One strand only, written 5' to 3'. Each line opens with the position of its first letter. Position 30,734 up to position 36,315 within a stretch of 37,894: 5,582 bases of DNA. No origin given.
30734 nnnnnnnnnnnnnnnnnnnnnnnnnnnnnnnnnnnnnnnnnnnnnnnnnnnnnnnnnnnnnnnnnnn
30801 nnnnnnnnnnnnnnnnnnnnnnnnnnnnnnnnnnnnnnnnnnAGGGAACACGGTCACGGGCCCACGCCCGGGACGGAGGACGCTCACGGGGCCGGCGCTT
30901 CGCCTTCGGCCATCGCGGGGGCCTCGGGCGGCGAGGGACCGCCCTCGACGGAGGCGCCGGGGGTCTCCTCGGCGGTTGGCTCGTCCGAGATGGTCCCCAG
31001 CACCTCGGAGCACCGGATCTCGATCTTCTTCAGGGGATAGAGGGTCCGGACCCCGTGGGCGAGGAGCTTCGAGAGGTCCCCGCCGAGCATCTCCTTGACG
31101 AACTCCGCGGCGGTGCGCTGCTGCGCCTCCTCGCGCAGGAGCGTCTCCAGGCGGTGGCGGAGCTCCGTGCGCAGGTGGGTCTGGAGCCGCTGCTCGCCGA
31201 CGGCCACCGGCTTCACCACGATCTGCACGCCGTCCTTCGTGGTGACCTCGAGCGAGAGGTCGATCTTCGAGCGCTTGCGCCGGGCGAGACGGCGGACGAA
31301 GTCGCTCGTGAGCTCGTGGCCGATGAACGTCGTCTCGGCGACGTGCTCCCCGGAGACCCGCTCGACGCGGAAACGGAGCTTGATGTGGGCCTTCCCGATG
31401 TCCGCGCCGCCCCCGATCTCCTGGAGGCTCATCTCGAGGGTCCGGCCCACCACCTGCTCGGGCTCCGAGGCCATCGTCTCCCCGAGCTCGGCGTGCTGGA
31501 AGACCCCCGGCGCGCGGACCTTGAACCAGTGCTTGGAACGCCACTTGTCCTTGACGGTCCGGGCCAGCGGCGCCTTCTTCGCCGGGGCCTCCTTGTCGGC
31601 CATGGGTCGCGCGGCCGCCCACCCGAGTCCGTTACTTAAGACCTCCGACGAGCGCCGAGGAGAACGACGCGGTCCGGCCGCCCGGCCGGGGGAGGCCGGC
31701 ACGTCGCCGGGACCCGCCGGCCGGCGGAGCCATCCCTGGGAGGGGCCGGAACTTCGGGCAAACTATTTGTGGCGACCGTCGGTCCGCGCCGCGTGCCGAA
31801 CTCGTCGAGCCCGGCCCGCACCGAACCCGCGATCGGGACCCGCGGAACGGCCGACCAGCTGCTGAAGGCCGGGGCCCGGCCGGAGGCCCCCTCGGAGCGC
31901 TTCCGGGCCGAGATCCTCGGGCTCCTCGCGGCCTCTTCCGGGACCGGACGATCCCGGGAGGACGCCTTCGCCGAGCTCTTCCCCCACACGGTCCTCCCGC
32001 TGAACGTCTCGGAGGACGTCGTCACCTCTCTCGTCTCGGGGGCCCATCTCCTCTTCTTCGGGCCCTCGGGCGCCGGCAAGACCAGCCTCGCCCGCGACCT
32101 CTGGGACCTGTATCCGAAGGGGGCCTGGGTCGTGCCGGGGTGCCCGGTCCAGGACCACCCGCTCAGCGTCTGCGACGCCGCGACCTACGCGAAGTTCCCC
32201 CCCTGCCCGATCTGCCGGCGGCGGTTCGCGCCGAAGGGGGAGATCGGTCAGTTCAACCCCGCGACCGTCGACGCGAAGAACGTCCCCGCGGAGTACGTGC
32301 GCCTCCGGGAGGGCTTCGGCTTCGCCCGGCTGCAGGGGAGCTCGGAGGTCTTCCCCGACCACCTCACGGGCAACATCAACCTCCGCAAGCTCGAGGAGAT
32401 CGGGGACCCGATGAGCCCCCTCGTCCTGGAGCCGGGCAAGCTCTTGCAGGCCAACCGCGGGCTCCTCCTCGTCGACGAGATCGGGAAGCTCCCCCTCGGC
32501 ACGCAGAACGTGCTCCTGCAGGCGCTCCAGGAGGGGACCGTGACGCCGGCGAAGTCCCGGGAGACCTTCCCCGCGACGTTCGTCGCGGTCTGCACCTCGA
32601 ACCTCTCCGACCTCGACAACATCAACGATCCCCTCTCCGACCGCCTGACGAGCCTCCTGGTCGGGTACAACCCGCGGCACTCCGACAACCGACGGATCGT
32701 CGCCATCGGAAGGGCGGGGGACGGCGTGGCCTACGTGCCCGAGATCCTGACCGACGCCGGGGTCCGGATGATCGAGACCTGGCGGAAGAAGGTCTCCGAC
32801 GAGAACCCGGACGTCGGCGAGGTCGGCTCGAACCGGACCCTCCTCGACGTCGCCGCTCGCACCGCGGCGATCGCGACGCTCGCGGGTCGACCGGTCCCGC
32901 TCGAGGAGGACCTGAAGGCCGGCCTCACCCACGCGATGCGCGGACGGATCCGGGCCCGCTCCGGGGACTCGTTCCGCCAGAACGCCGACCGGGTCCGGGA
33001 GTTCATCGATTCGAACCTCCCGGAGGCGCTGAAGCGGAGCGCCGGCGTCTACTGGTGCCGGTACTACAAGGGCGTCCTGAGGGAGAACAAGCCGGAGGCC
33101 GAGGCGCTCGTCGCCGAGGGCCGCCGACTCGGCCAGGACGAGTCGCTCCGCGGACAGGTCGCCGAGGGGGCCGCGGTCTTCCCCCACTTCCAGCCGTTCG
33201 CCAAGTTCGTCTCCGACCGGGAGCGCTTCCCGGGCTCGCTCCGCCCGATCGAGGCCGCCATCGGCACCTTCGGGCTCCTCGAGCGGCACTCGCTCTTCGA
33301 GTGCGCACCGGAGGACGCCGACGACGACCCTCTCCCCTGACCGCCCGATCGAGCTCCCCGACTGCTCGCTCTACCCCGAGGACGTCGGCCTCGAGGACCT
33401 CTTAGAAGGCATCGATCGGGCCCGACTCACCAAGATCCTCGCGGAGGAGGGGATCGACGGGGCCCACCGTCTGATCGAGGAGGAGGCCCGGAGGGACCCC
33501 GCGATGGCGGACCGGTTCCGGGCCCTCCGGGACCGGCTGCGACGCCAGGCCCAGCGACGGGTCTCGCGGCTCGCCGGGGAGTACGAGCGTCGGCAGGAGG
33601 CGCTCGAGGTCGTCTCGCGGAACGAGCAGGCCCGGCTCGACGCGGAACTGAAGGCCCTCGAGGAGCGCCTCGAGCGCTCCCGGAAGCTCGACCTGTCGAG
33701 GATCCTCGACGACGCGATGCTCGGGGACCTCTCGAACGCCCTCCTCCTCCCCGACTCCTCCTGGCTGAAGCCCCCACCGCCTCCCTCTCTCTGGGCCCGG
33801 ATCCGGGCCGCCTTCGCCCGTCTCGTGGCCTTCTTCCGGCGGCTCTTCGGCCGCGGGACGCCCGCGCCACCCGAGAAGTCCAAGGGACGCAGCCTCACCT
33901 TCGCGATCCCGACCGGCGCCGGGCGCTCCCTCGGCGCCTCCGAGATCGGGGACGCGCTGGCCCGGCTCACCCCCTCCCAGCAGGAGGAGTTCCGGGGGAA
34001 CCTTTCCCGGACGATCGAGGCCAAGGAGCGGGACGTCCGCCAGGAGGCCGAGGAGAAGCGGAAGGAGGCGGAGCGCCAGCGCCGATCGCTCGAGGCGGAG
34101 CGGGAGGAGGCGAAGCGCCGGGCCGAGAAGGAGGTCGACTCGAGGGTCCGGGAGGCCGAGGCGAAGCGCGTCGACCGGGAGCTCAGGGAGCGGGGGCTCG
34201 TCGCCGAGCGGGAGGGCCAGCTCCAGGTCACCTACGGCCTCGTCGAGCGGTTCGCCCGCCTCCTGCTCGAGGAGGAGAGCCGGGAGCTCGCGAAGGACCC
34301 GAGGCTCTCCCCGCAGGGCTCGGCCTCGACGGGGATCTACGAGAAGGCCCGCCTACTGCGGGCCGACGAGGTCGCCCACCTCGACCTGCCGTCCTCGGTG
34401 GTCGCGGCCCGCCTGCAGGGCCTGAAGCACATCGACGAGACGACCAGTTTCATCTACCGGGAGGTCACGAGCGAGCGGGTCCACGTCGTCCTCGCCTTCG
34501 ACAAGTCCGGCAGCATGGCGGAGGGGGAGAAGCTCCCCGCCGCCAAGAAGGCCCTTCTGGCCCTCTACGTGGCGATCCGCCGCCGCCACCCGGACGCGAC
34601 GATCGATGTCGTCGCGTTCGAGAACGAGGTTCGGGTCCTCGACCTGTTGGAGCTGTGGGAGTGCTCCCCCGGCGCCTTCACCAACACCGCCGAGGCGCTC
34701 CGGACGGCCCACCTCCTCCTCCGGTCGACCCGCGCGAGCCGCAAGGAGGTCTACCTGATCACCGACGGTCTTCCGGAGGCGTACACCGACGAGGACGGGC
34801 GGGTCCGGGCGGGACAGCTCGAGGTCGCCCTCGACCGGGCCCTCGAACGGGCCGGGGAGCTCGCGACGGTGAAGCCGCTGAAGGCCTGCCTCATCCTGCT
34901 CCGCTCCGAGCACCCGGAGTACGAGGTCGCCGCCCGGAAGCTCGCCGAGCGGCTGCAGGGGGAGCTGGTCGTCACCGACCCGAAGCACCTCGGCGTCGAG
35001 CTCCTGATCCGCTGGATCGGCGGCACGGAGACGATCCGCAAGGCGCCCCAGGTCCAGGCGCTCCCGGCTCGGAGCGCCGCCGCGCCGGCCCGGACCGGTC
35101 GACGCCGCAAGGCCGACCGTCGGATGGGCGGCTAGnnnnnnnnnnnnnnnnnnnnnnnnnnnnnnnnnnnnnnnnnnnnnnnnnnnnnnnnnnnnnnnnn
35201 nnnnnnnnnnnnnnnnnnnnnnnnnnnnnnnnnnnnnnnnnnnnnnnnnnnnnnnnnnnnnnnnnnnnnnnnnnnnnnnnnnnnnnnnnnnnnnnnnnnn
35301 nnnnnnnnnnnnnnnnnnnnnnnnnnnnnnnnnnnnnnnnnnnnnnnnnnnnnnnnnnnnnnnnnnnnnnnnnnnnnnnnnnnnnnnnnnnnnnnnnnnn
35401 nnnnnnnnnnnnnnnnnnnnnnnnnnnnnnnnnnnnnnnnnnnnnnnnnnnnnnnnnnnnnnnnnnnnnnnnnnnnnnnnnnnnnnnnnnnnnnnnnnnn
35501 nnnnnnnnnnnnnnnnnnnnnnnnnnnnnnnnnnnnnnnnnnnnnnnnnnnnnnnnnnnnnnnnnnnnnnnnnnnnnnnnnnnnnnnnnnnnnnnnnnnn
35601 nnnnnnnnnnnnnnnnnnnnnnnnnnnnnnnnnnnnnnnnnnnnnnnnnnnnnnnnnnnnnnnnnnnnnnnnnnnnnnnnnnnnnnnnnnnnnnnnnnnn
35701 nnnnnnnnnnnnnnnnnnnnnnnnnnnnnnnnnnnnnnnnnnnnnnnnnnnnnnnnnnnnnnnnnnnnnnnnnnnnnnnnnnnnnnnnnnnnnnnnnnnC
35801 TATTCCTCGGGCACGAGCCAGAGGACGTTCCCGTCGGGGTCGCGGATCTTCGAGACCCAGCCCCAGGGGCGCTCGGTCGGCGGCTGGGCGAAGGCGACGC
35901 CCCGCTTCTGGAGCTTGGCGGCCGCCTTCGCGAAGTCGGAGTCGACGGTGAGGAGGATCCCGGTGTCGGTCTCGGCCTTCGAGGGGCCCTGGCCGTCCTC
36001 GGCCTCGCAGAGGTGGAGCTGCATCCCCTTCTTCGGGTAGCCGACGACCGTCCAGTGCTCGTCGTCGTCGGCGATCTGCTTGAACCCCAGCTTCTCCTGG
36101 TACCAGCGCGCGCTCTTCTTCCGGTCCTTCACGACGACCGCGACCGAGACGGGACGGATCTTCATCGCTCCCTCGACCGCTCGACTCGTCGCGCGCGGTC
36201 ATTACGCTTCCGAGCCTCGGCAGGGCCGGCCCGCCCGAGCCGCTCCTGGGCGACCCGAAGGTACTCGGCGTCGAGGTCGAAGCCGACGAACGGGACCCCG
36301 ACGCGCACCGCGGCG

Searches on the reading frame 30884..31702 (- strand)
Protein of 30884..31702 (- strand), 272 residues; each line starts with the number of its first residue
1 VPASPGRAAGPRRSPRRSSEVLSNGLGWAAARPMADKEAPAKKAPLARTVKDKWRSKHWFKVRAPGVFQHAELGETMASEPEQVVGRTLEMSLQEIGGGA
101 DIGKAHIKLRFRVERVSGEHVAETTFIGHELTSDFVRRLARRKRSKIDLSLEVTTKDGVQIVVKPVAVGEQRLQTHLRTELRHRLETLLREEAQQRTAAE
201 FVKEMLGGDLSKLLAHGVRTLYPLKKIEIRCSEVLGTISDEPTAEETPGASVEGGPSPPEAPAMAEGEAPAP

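Call 31: search_protein_families(library=pfam, proteins=[window:30884-31702:-], max_evalue=0.001)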
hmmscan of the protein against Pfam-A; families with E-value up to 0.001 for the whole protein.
window:30884-31702:- (272 aa): 1 family
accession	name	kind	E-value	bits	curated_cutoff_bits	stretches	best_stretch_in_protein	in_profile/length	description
PF01015.23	Ribosomal_S3Ae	-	4.5e-53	180.1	29.3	1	48-235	4-188/191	Ribosomal S3Ae family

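Call 52: list_cluster_members(proteins=[P0003, P0001, window:30884-31702:-, window:10257-12386:+])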
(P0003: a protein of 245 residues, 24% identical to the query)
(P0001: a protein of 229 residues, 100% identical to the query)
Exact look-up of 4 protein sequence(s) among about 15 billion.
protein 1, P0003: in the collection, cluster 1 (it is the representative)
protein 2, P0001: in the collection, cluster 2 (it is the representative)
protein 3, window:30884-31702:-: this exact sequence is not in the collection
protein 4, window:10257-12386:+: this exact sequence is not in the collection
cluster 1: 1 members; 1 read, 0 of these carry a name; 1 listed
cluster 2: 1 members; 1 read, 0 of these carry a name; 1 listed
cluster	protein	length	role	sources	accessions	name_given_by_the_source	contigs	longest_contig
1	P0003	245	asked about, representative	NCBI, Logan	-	-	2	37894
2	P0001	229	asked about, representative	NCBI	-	-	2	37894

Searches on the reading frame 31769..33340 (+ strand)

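Call 31: search_protein_families(library=pfam, proteins=[window:31769-33340:+], max_evalue=0.001)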
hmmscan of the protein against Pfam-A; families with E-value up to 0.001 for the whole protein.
window:31769-33340:+ (523 aa): 6 families
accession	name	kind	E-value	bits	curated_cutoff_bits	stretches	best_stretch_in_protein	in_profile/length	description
PF08298.17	AAA_PrkA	-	6.3e-11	42.4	25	1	94-310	88-319/358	PrkA AAA domain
PF01078.27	Mg_chelatase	-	2.9e-10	40.3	20.3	1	220-287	97-166/207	Magnesium chelatase, subunit ChlI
PF00158.32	Sigma54_activat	-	3.6e-10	40.2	20.2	1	222-278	86-142/168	Sigma-54 interaction domain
PF07724.20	AAA_2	-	4.5e-07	30.5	27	1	229-285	75-131/166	AAA domain (Cdc48 subfamily)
PF07726.17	AAA_3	-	9.4e-07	29.2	27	1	183-279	25-112/131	ATPase family associated with various cellular activities (AAA)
PF07728.20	AAA_5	-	1.2e-05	25.8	22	0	189-292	32-138/139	AAA domain (dynein-related subfamily)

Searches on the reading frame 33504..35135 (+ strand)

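Call 31: search_protein_families(library=pfam, proteins=[window:33504-35135:+], max_evalue=0.001)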
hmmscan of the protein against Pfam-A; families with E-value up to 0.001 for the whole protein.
window:33504-35135:+ (543 aa): 1 family
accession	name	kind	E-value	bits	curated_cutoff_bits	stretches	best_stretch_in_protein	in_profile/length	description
PF13519.12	VWA_2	-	5.8e-08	33.8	27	1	328-422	1-106/107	von Willebrand factor type A domain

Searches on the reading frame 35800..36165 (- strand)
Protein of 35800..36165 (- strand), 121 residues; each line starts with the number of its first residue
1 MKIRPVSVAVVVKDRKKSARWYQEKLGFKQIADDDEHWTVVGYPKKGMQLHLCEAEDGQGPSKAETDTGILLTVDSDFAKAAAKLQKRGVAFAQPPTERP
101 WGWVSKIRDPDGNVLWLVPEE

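Call 31: search_protein_families(library=pfam, proteins=[window:35800-36165:-], max_evalue=0.001)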
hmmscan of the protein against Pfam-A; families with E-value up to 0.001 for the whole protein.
window:35800-36165:- (121 aa): 3 families
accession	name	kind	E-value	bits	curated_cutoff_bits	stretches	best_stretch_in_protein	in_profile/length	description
PF00903.31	Glyoxalase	-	2.5e-16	60.6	20.6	1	7-116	4-120/121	Glyoxalase/Bleomycin resistance protein/Dioxygenase superfamily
PF12681.13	Glyoxalase_2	-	0.00026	21.4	30.1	1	9-115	5-111/118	Glyoxalase-like domain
PF13669.12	Glyoxalase_4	-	0.00027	21.6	27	1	8-95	3-96/109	Glyoxalase/Bleomycin resistance protein/Dioxygenase superfamily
